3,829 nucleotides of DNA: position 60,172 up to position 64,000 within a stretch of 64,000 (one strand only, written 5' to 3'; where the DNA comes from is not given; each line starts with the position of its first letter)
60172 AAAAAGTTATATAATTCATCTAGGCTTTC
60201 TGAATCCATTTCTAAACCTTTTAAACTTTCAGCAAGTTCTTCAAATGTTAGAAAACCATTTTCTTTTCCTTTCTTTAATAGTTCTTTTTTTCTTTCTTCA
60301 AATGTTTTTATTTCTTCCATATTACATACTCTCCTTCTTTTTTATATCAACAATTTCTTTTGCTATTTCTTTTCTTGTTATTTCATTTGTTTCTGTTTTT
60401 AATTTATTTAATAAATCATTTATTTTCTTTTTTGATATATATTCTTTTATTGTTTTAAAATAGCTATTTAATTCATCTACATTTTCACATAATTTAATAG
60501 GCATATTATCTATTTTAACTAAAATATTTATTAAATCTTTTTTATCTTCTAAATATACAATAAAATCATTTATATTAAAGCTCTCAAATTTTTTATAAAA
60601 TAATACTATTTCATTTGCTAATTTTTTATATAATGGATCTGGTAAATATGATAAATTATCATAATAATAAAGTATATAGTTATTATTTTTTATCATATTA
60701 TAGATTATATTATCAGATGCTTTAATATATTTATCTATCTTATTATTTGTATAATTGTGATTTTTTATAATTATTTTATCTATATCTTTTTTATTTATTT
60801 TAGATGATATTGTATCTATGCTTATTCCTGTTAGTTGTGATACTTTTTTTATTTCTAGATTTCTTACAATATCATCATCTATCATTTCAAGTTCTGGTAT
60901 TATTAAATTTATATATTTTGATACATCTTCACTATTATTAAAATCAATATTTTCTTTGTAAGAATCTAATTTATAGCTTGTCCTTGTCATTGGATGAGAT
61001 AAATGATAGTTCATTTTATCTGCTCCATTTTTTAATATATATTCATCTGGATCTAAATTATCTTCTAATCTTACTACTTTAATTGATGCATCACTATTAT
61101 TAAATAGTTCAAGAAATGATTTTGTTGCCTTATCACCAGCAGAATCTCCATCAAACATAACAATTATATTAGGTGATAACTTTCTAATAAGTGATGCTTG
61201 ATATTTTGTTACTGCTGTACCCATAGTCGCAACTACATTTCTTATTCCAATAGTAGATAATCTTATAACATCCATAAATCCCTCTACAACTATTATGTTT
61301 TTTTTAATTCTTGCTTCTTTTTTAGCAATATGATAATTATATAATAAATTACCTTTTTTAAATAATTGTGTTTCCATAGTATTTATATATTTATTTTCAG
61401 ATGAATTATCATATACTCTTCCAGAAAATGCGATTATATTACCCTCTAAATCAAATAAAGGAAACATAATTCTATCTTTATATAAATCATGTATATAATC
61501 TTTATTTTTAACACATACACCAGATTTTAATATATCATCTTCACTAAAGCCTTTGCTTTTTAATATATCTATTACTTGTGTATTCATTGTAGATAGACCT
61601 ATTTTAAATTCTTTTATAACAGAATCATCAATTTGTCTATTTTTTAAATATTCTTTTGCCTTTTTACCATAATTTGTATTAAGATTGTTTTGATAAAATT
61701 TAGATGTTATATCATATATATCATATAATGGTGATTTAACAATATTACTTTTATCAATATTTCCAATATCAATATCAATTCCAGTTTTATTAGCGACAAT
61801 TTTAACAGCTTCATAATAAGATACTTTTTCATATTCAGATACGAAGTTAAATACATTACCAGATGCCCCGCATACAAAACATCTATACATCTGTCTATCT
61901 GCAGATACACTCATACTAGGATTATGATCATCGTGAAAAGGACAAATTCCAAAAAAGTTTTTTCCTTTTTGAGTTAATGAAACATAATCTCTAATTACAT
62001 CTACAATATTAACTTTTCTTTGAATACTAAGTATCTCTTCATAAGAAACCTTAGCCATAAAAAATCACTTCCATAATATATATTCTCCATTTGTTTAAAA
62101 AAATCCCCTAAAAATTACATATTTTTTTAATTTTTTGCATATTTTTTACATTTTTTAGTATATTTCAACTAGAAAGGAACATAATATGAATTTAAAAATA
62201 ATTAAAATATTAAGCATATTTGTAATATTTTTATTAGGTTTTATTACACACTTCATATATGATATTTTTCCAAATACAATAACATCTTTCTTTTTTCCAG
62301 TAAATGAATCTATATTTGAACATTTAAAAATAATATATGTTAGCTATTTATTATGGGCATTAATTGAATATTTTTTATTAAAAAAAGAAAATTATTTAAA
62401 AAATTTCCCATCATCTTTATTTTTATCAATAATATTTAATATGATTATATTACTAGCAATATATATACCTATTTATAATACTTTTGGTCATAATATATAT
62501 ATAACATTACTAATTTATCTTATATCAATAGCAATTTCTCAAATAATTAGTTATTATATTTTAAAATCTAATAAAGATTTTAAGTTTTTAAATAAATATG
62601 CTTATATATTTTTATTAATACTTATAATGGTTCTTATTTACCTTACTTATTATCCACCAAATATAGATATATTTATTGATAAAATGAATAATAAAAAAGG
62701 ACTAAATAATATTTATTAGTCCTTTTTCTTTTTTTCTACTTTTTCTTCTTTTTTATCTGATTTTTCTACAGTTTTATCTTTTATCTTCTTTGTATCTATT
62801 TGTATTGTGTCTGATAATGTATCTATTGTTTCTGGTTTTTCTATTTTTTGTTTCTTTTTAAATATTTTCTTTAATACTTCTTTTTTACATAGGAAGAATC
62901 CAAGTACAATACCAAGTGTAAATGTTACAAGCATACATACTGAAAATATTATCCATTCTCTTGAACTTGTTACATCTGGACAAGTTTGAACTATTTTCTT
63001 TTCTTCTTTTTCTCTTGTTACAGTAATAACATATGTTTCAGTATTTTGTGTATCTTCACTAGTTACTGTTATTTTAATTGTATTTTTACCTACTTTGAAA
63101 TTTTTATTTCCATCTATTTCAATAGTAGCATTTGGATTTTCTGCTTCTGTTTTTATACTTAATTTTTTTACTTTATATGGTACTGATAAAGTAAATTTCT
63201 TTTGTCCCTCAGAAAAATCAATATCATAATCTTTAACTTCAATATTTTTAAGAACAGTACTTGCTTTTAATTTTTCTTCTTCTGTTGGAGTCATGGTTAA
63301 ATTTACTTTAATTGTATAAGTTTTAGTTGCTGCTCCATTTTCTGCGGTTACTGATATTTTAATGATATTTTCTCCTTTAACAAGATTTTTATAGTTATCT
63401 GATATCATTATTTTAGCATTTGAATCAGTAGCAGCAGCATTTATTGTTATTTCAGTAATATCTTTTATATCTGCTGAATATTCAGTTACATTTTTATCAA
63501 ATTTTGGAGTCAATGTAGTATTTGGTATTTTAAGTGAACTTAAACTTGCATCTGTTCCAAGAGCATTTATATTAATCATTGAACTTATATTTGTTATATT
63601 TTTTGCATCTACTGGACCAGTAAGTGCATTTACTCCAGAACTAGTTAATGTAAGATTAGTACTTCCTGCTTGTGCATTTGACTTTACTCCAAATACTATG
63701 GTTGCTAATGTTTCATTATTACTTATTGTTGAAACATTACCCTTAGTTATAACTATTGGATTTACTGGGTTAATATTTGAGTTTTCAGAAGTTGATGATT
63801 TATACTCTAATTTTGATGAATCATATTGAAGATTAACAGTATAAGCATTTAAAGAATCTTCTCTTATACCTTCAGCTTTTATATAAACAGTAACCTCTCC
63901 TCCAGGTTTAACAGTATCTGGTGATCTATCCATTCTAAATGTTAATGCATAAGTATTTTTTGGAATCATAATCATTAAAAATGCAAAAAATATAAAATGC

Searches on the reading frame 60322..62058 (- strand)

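Call 107: search_protein_families(library=pfam, proteins=[window:60322-62058:-], max_evalue=0.00001)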
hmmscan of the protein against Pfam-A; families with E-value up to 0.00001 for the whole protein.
window:60322-62058:- (578 aa): 7 families
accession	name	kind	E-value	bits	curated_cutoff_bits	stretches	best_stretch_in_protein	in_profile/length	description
PF08275.17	DNAG_N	-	3e-36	124.8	26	1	121-245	1-127/128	DNA primase catalytic core, N-terminal domain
PF01807.25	Zn_ribbon_DnaG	-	9.4e-34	115.6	24.9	1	7-98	4-95/98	CHC2 zinc finger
PF13155.12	Toprim_2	-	3.6e-21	75.8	22.1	1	256-341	1-88/88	Toprim-like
PF13662.12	Toprim_4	-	1.1e-15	58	25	1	254-329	2-84/85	Toprim domain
PF01751.28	Toprim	-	9.2e-12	45.4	23.1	1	255-325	2-86/96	Toprim domain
PF10410.14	DnaB_bind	-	1.1e-09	38.9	20.6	1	362-414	3-55/56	DnaB-helicase binding domain of primase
PF13362.12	Toprim_3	-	2e-08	35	27.2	1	255-347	2-95/95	Toprim domain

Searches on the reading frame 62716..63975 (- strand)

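Call 107: search_protein_families(library=pfam, proteins=[window:62716-63975:-], max_evalue=0.00001)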
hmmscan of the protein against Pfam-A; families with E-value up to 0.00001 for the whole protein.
window:62716-63975:- (419 aa): 2 families
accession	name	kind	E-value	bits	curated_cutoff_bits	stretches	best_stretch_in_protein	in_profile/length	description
PF12733.13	Cadherin-like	-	1.9e-19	70.3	24.2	2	242-322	1-89/89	Cadherin-like beta sandwich domain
PF00963.24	Cohesin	-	5.1e-10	40.1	24.1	1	21-136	9-139/139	Cohesin domain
